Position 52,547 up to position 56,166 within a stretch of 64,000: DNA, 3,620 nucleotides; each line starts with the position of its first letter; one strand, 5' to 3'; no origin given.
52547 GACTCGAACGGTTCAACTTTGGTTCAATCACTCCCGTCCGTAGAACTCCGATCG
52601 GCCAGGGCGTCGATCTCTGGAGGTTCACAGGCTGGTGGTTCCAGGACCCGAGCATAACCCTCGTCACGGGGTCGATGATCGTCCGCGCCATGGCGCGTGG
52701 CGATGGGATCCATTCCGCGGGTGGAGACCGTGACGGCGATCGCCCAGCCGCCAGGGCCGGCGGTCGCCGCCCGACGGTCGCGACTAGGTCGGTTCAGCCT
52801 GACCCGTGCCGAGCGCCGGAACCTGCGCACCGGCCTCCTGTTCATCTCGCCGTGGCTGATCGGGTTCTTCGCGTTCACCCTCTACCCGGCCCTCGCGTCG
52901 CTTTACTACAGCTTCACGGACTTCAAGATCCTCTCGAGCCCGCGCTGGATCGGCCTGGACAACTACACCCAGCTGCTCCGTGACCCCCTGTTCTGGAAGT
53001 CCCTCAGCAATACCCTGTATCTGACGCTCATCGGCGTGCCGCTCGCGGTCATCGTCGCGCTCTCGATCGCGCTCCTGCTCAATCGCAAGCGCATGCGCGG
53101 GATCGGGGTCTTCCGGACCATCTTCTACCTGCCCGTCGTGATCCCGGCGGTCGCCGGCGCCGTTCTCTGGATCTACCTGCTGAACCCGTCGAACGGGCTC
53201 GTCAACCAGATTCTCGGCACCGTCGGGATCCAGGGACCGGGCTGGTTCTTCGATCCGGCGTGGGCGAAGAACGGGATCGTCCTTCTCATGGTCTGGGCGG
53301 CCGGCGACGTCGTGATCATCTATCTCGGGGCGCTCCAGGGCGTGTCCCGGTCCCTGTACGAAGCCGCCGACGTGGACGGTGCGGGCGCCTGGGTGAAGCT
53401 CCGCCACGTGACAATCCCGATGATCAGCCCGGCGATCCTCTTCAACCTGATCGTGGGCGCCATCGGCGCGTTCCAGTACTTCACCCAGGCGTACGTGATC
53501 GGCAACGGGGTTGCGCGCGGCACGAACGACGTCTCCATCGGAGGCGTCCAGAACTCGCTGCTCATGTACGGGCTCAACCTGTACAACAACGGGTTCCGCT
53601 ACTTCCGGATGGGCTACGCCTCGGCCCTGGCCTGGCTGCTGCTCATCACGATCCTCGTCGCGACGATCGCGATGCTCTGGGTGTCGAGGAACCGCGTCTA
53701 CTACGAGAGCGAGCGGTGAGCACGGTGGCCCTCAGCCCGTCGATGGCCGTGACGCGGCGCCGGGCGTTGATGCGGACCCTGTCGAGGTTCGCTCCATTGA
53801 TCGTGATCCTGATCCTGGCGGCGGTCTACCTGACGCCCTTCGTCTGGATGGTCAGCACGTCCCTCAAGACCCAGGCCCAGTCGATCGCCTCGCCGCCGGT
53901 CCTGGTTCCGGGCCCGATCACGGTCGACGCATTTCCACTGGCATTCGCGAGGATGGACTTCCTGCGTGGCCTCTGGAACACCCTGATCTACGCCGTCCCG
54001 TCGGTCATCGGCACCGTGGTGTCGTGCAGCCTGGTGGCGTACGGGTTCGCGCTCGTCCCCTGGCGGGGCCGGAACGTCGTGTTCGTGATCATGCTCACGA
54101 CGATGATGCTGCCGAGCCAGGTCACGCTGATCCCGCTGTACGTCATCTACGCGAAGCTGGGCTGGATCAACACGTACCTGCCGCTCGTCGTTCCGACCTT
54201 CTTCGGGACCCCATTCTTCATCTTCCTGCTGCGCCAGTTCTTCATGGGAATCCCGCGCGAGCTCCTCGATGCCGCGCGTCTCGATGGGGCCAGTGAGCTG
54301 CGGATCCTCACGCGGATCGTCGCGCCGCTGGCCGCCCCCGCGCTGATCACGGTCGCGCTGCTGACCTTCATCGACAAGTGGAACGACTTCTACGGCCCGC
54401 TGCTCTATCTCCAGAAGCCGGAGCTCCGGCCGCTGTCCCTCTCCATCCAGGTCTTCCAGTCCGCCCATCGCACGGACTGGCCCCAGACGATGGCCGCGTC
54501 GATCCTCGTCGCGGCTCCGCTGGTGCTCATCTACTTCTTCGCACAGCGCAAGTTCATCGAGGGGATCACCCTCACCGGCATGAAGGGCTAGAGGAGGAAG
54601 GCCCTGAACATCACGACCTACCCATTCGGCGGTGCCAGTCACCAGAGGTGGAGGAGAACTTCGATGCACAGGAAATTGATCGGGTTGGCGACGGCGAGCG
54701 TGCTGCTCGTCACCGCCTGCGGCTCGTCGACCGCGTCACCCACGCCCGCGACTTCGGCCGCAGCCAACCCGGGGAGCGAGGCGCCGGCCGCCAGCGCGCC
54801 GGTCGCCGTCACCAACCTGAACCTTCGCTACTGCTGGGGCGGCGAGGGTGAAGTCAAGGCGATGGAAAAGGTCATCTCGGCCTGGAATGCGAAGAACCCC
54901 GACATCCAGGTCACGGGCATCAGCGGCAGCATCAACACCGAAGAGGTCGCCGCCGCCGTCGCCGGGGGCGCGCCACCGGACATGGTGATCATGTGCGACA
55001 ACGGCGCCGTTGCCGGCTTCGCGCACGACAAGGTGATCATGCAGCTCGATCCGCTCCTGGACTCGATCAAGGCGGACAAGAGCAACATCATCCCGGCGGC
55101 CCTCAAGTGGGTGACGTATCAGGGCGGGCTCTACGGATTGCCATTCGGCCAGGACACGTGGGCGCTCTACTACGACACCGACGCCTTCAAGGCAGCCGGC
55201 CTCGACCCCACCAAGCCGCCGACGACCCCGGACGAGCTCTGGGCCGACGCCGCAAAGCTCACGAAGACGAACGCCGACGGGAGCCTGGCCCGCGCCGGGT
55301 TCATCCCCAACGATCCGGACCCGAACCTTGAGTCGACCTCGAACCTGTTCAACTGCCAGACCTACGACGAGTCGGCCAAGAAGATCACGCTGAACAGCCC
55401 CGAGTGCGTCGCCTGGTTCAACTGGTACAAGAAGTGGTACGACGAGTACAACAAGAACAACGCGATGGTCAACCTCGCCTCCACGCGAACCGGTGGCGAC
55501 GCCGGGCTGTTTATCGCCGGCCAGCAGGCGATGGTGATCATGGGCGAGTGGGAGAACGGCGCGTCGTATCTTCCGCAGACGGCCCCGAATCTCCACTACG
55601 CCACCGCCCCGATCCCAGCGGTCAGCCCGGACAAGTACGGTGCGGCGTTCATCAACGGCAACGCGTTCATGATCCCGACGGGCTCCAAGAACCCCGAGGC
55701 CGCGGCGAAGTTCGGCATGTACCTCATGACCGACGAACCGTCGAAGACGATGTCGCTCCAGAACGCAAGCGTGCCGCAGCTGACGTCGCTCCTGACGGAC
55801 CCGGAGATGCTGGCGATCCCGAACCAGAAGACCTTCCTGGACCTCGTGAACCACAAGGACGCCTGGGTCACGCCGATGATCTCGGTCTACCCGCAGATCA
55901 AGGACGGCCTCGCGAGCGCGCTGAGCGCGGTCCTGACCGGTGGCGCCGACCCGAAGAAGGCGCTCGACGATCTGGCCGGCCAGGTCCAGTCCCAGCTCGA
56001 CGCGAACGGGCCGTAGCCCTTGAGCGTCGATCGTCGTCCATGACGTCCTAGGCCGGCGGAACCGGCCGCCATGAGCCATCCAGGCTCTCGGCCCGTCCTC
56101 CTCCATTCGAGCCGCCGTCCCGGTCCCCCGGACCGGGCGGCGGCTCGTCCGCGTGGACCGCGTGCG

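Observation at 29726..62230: A conserved two-unit GGTTCA direct-repeat motif (11-bp period) marks six operons of the carbohydrate cluster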

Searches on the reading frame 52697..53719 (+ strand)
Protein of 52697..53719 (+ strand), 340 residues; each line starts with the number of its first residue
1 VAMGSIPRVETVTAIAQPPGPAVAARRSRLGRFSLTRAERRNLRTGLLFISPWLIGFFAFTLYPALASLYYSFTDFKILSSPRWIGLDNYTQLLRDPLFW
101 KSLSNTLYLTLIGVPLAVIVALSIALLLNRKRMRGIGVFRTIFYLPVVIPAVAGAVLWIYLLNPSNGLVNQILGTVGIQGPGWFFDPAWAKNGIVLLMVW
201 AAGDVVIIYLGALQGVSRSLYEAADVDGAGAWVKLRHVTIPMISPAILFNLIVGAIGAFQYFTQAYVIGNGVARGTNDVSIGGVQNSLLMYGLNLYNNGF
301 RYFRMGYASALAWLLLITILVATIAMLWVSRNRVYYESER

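Call 9: search_protein_families(library=pfam, proteins=[window:52697-53719:+])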
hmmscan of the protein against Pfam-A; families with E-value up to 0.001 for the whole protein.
window:52697-53719:+ (340 aa): 1 family
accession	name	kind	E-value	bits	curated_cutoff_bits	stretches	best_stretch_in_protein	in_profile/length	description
PF00528.27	BPD_transp_1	-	6.2e-14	52.6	26.4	1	113-331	1-180/184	Binding-protein-dependent transport system inner membrane component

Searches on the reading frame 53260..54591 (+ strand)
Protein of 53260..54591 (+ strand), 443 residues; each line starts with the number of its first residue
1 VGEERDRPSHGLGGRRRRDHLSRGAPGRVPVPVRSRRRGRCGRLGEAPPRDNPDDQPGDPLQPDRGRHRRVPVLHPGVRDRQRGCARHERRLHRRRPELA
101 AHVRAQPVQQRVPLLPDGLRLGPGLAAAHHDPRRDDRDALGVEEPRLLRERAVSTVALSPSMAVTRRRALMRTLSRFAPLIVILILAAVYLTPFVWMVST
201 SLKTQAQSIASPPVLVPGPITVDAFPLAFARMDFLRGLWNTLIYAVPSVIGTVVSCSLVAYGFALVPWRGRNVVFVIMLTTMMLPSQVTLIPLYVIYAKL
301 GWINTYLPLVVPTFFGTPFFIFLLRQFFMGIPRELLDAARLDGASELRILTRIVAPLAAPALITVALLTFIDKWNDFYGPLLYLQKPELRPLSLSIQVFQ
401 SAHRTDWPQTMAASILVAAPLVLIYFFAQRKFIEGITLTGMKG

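Call 9: search_protein_families(library=pfam, proteins=[window:53260-54591:+])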
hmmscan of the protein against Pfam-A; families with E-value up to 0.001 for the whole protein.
window:53260-54591:+ (443 aa): 1 family
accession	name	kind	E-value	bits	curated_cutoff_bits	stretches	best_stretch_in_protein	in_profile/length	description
PF00528.27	BPD_transp_1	-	5.6e-20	72.3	26.4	1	265-431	11-177/184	Binding-protein-dependent transport system inner membrane component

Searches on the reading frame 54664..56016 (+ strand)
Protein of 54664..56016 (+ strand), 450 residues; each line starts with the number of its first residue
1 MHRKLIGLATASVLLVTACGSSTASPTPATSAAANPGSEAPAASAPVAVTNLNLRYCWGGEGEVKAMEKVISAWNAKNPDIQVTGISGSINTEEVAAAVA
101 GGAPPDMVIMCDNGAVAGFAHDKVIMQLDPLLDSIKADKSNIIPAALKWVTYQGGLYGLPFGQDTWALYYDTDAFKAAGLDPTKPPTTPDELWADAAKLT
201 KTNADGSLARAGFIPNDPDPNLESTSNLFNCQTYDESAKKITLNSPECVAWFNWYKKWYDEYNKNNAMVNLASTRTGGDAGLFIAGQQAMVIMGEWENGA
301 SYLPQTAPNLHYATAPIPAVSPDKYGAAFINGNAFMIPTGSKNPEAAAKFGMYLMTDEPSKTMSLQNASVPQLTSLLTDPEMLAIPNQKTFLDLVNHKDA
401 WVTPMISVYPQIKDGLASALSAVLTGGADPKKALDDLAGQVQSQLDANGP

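Call 10: search_protein_families(library=pfam, proteins=[window:54664-56016:+])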
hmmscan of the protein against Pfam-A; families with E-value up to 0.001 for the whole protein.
window:54664-56016:+ (450 aa): 3 families
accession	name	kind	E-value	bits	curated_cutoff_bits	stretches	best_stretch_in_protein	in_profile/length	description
PF01547.30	SBP_bac_1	-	2.7e-35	123.3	26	1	64-358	7-304/307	Bacterial extracellular solute-binding protein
PF13416.11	SBP_bac_8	-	6.3e-28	98.8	27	1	71-382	3-271/279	Bacterial extracellular solute-binding protein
PF13531.11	SBP_bac_11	-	7.5e-05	23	25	0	65-119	11-62/227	Bacterial extracellular solute-binding protein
